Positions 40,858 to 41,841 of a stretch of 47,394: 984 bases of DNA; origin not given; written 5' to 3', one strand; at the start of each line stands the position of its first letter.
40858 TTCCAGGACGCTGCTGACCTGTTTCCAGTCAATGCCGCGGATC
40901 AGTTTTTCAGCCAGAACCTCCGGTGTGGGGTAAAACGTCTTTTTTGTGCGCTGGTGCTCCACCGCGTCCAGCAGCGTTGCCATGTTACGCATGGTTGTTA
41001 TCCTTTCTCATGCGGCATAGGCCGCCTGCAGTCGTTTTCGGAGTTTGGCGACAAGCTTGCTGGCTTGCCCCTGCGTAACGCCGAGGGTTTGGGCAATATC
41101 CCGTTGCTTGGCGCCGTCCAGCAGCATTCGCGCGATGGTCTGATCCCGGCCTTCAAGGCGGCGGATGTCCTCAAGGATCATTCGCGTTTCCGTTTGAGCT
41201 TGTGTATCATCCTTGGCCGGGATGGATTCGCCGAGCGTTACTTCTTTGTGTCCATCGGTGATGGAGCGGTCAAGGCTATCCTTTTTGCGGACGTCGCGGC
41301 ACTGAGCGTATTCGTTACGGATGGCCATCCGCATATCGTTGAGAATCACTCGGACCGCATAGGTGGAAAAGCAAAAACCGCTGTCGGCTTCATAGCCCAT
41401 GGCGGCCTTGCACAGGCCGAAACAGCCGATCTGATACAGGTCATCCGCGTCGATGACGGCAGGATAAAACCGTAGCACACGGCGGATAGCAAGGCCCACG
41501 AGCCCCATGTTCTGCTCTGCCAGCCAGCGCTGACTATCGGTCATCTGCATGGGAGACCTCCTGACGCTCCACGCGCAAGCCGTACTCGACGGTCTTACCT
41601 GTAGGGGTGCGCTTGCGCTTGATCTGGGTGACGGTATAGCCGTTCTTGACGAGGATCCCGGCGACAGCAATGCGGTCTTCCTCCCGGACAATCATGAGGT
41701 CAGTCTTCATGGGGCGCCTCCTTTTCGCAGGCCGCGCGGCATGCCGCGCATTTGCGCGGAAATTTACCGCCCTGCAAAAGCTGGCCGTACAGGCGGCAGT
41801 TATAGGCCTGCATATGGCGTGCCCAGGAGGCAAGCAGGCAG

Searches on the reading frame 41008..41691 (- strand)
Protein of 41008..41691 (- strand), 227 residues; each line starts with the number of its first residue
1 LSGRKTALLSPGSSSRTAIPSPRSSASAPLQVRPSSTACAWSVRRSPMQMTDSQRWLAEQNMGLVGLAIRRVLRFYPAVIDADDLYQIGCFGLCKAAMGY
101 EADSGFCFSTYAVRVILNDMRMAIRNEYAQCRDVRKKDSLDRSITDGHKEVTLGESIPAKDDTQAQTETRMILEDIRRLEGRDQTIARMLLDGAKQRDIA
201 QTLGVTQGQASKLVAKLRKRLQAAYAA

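Call 43: search_protein_families(library=pfam, proteins=[window:41008-41691:-], max_evalue=0.01)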
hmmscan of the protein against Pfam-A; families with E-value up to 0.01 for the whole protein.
window:41008-41691:- (227 aa): 4 families
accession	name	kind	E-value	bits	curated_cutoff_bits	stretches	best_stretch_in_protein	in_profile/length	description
PF04542.20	Sigma70_r2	-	6.4e-11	42.3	24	1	67-127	8-68/71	Sigma-70 region 2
PF16509.11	KORA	-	0.0019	18.8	26.7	1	173-217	10-54/84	TrfB plasmid transcriptional repressor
PF12802.13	MarR_2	-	0.003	18.1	27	1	194-220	21-47/61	MarR family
PF13384.12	HTH_23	-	0.0054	17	24.6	0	186-216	10-40/50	Homeodomain-like domain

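Call 115: search_solved_structures(query=window:41008-41691:-, max_evalue=0.01)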
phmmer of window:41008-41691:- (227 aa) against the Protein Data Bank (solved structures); distinct sequences matched with E-value up to 0.01: 21.
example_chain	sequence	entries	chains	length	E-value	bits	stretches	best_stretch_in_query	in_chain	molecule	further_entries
1l0o_C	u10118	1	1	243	6.6e-11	45.4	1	43-128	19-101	sigma factor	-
9wsf_A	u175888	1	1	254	1.2e-09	41.3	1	37-176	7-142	RNA polymerase sigma factor FliA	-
9wsm_F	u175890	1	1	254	1.9e-09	40.6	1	44-177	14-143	RNA polymerase sigma factor FliA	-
6pmi_F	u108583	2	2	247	4e-06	29.8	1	69-154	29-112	RNA polymerase sigma factor FliA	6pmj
8x6g_H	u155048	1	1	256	7.7e-06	28.9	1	138-224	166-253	RNA polymerase sigma factor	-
8vjl_B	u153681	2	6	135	1.1e-05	28.4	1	54-125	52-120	RNA polymerase sigma factor | RNA polymerase sigma-K factor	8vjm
7lq4_A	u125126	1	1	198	6.3e-05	25.9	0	63-116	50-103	WhiG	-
6pfv_A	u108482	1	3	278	9.5e-05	25.3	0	32-177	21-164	RNA polymerase sigma factor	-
6pfj_A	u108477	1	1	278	0.00021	24.2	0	32-144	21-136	RNA polymerase sigma factor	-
8b3z_A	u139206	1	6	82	0.00043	23.1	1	57-126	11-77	RNA polymerase sigma factor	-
9dvs_G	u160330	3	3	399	0.0015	21.4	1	74-172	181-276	RNA polymerase sigma factor SigA1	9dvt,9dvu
6omf_F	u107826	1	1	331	0.0016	21.3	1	42-129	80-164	RNA polymerase sigma factor RpoS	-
8h3v_G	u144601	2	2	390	0.0016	21.3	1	74-172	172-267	RNA polymerase sigma factor SigA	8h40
6kj6_F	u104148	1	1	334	0.0022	20.9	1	43-129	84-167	RNA polymerase sigma factor RpoS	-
5ipl_F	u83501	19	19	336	0.0022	20.8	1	43-129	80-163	RNA polymerase sigma factor RpoS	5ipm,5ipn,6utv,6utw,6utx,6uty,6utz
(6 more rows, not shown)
